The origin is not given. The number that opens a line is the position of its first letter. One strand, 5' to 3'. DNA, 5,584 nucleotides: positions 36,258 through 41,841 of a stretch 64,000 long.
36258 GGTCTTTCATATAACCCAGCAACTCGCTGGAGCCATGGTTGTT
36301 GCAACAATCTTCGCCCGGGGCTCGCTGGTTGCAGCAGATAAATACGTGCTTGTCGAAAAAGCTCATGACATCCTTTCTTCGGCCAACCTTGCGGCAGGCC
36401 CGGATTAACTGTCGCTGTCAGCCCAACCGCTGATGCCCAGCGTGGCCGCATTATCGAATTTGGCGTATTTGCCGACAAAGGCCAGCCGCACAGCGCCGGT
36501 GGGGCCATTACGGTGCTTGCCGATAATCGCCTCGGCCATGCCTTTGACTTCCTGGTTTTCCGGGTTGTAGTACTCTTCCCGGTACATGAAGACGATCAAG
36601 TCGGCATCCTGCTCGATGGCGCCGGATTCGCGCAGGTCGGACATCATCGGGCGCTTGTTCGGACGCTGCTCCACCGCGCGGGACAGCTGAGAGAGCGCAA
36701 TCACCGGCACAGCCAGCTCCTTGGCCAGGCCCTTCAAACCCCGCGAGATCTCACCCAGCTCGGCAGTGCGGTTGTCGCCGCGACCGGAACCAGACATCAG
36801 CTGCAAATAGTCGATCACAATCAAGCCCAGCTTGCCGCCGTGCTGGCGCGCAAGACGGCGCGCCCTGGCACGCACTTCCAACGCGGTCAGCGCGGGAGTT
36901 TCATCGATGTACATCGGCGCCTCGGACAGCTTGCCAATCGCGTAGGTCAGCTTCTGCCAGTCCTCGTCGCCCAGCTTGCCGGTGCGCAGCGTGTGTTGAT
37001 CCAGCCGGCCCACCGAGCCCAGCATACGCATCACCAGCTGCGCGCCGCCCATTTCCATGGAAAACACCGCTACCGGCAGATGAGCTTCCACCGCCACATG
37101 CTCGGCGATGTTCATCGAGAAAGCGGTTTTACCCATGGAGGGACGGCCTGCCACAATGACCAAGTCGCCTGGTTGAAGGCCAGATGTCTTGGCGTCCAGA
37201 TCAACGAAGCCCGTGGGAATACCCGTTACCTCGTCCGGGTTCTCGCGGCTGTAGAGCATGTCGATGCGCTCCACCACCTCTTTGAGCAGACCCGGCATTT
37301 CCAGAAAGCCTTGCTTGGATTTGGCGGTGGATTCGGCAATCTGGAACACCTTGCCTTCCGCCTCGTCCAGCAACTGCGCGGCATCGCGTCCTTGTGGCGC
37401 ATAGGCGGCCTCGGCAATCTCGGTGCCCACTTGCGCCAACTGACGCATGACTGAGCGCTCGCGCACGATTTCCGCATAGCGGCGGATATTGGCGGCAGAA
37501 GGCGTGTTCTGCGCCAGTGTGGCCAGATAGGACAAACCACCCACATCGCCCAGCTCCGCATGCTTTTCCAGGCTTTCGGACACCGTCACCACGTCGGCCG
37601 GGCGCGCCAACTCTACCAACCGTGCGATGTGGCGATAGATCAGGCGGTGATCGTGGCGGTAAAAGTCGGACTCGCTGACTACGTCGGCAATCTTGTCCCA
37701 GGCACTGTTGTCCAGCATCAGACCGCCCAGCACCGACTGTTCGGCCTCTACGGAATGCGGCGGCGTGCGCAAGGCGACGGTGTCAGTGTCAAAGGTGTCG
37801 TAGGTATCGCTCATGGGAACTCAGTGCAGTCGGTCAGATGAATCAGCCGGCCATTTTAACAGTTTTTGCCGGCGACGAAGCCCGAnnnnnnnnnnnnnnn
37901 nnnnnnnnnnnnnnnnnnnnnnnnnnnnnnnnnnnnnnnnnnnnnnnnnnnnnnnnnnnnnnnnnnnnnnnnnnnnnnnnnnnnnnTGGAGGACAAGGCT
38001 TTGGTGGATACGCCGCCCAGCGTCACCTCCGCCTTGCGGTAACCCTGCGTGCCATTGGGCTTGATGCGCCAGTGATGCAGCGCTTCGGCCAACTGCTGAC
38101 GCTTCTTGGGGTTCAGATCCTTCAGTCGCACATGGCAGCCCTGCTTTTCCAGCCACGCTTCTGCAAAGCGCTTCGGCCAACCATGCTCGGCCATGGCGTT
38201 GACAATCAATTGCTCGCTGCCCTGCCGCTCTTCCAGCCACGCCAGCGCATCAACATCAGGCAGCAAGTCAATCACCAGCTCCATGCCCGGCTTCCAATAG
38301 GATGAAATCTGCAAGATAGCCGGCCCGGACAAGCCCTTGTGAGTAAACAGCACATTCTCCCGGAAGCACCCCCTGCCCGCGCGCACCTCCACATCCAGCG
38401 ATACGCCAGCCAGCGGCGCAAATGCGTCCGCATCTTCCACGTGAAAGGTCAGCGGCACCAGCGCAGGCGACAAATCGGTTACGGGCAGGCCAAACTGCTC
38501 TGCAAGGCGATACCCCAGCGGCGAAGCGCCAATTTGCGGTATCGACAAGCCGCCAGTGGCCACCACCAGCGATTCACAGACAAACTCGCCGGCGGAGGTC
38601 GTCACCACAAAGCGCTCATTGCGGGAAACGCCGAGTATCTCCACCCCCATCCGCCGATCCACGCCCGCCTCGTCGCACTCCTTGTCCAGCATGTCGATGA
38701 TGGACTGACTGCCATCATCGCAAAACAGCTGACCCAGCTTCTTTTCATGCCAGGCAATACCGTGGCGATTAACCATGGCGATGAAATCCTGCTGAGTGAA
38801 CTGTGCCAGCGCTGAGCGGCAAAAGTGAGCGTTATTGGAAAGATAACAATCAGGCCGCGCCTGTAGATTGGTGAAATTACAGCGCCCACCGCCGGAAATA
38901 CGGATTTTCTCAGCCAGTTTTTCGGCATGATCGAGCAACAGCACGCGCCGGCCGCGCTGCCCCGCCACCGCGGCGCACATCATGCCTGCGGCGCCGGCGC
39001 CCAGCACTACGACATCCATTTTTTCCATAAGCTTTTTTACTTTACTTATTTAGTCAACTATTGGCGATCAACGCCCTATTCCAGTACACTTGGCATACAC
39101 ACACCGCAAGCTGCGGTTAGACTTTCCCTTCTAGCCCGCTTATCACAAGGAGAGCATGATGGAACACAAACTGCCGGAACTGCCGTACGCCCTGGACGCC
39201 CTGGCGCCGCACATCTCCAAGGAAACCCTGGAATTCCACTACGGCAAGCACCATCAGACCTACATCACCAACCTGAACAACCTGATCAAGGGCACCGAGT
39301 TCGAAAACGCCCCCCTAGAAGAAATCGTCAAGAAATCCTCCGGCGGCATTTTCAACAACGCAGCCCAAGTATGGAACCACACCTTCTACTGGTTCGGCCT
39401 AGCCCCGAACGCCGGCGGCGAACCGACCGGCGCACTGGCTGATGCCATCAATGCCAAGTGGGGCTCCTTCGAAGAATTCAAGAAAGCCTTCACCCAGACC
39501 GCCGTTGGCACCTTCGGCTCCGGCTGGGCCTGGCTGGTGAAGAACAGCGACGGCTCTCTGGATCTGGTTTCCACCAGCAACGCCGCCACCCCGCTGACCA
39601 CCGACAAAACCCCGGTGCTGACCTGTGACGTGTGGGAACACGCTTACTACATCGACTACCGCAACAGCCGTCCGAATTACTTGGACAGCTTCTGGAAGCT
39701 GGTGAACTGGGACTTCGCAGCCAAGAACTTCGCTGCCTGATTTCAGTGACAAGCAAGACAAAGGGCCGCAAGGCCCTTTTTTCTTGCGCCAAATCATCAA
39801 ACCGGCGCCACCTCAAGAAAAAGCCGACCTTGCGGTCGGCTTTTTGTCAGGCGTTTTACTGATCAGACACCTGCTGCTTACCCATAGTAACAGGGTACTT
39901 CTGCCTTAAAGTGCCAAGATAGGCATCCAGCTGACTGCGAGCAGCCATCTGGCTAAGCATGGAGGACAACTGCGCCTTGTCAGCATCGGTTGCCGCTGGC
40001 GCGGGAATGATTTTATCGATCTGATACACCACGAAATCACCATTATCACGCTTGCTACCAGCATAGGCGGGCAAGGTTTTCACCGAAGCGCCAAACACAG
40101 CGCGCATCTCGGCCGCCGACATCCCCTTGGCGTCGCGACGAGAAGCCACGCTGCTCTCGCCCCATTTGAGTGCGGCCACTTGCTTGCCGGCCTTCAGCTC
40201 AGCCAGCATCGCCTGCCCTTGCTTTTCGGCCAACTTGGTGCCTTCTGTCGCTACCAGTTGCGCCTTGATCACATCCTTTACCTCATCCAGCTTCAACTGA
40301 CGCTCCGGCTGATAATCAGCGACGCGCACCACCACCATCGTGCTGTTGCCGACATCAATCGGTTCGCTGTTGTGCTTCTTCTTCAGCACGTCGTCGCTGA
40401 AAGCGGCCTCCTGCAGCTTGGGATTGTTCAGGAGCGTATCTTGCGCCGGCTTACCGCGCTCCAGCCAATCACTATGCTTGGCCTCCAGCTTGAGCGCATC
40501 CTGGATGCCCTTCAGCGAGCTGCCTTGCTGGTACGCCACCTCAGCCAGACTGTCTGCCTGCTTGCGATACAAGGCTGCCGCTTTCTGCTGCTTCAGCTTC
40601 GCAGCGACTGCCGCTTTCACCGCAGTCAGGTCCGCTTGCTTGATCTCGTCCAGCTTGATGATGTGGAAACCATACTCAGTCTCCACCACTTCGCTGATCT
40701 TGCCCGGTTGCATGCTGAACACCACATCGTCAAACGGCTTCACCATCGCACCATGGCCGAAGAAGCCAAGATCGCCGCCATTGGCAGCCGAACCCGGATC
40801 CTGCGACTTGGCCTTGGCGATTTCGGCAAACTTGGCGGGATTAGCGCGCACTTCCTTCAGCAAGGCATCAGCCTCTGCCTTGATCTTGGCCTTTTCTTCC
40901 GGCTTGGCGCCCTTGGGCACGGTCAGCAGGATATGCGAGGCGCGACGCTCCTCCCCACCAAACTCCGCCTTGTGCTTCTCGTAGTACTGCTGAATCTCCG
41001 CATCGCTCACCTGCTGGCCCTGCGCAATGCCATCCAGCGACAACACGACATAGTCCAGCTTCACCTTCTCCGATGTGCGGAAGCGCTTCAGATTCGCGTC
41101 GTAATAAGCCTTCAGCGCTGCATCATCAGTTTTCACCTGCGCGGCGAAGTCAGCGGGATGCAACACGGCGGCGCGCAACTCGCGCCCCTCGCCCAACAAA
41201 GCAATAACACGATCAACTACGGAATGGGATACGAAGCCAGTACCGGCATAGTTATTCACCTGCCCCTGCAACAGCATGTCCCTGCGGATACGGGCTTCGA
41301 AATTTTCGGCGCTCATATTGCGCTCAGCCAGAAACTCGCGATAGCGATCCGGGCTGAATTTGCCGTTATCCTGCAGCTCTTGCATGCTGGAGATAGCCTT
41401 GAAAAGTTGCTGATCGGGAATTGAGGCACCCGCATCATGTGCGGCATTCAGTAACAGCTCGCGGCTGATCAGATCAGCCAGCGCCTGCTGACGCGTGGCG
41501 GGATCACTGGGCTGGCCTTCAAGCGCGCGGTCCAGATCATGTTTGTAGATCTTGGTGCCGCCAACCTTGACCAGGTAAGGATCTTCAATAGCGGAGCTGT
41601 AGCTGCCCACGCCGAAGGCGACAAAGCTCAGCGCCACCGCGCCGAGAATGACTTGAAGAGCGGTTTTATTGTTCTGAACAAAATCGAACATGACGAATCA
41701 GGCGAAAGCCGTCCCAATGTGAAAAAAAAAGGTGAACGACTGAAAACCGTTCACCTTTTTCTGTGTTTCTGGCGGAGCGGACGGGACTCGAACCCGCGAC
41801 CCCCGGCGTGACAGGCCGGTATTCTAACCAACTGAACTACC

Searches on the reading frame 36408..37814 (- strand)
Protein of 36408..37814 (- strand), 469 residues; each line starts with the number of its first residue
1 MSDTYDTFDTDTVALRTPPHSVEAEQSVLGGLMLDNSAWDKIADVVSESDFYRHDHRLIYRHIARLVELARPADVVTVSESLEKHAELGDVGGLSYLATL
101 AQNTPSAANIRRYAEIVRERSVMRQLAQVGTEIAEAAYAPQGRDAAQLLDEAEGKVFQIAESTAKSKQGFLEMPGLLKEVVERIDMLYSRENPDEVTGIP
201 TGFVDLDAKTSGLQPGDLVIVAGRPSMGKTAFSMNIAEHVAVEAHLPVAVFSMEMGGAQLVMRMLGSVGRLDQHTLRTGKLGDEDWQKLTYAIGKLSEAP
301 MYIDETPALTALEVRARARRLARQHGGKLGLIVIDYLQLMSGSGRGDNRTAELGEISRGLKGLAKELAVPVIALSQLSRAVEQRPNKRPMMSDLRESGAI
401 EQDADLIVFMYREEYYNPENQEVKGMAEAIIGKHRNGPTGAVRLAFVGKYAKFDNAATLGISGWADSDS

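Call 55: search_protein_families(library=pfam, proteins=[window:36408-37814:-], max_evalue=0.00001)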
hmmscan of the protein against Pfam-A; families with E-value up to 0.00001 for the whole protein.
window:36408-37814:- (469 aa): 3 families
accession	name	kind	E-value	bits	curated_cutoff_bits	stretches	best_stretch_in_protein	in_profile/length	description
PF03796.21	DnaB_C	-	2.6e-109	364.9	27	1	198-455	1-255/255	DnaB-like helicase C terminal domain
PF00772.26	DnaB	-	3.4e-36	123.8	23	1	18-119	2-103/103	DnaB-like helicase N terminal domain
PF13481.12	AAA_25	-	1.2e-10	41.8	27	1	214-377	31-190/195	AAA domain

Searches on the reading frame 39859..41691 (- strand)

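Call 55: search_protein_families(library=pfam, proteins=[window:39859-41691:-], max_evalue=0.00001)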
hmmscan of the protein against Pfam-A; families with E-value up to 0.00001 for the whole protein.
window:39859-41691:- (611 aa): 5 families
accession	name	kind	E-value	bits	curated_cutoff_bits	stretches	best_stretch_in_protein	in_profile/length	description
PF13624.11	SurA_N_3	-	1.4e-33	116.5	27.2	1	1-142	1-159/162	SurA-like N-terminal domain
PF13616.12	Rotamase_3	-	8.7e-31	107.3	22.5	1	234-349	4-114/116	PPIC-type PPIASE domain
PF00639.27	Rotamase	-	2.3e-30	105.8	21.7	1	253-348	1-96/97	PPIC-type PPIASE domain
PF13145.12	Rotamase_2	-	5.4e-28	98.7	27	1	228-357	1-115/121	PPIC-type PPIASE domain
PF13623.11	SurA_N_2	-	3.2e-16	59.9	28.5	1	7-121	6-145/145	SurA-like N-terminal domain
